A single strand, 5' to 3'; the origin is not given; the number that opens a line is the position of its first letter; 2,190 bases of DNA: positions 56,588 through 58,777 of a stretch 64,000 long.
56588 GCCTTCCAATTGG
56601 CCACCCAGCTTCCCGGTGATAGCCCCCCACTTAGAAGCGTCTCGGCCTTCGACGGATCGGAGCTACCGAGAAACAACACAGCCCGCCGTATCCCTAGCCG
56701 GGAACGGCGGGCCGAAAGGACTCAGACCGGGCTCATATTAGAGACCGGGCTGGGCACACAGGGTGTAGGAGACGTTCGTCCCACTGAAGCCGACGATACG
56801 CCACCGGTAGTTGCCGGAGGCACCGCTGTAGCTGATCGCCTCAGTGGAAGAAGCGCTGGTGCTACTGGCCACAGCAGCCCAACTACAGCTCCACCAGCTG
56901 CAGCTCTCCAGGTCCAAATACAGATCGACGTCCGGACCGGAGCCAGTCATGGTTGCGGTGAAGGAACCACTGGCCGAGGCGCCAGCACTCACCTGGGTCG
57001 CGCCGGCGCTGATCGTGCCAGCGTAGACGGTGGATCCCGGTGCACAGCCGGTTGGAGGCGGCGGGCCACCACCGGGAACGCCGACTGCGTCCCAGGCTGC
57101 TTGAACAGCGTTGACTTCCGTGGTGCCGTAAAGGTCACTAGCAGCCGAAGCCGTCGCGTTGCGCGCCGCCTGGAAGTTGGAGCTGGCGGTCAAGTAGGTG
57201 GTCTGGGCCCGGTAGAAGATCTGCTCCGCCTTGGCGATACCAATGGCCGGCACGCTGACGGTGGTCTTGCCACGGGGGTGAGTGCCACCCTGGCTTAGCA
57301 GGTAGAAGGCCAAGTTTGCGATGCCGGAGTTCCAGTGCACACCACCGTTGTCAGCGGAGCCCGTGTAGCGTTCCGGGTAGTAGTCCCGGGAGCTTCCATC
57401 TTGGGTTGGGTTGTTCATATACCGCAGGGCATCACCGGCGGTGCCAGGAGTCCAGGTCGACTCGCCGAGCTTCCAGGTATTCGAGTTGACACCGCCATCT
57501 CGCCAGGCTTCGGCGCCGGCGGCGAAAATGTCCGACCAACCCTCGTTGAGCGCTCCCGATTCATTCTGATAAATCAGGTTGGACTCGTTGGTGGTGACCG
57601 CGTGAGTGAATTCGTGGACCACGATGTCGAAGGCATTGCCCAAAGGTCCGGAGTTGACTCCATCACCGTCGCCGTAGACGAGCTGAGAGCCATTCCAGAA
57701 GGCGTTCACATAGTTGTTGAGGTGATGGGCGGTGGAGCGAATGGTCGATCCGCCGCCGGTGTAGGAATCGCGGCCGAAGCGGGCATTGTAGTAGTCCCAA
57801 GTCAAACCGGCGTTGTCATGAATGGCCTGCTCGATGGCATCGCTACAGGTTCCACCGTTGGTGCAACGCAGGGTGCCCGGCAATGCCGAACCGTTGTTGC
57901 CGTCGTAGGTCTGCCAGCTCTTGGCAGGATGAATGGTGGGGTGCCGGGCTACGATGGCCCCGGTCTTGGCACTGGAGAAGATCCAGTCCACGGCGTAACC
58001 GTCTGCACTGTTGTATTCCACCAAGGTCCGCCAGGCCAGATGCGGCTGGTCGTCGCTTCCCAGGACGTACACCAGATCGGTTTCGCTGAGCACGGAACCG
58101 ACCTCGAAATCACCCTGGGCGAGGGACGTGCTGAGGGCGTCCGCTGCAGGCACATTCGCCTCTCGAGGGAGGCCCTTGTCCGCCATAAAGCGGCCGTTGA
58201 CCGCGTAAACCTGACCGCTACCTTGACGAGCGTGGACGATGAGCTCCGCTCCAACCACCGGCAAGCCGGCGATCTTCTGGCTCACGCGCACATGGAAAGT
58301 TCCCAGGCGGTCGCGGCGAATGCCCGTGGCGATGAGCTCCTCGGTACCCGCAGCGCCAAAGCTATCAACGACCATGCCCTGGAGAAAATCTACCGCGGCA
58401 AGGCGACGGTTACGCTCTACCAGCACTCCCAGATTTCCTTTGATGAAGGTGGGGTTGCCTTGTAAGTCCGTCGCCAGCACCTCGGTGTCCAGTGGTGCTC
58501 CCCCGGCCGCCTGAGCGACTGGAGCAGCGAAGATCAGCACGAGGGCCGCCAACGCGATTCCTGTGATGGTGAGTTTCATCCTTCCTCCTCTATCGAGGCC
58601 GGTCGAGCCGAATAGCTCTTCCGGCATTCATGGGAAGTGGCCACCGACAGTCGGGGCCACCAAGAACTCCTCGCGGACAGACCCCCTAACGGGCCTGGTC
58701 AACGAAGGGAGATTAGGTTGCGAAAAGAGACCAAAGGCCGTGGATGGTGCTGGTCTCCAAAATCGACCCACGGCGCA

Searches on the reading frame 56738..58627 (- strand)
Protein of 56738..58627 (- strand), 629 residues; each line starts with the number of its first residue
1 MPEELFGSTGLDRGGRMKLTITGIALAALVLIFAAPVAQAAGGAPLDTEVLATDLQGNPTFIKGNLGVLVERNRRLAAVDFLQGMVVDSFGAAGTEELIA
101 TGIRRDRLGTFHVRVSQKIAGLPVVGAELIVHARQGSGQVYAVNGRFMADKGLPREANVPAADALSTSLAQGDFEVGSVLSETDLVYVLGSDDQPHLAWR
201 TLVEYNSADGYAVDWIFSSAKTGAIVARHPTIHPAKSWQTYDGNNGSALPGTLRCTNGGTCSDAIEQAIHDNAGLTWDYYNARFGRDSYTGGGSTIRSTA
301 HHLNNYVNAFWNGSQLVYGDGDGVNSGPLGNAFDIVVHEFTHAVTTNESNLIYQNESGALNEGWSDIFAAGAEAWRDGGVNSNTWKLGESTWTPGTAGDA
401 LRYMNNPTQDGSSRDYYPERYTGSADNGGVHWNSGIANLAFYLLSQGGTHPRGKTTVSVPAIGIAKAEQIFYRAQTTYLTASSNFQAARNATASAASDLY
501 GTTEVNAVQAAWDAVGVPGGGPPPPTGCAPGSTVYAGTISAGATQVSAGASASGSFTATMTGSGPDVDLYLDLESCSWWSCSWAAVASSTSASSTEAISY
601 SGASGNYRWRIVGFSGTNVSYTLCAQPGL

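Call 84: search_protein_families(library=pfam, proteins=[window:56738-58627:-], max_evalue=0.00001)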
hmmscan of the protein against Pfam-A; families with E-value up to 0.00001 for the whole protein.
window:56738-58627:- (629 aa): 4 families
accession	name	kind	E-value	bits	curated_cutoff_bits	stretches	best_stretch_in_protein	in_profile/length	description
PF02868.21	Peptidase_M4_C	-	2.3e-54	184.2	24.4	1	349-517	1-165/165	Thermolysin metallopeptidase, alpha-helical domain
PF01447.24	Peptidase_M4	-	2.2e-24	87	22.4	1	239-345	32-144/145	Thermolysin metallopeptidase, catalytic domain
PF07504.19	FTP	-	6.5e-09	35.9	21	1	99-147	4-51/51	Fungalysin/Thermolysin Propeptide Motif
PF02128.21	Peptidase_M36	-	2e-06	27.7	23.3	1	334-510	181-357/368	Fungalysin metallopeptidase (M36)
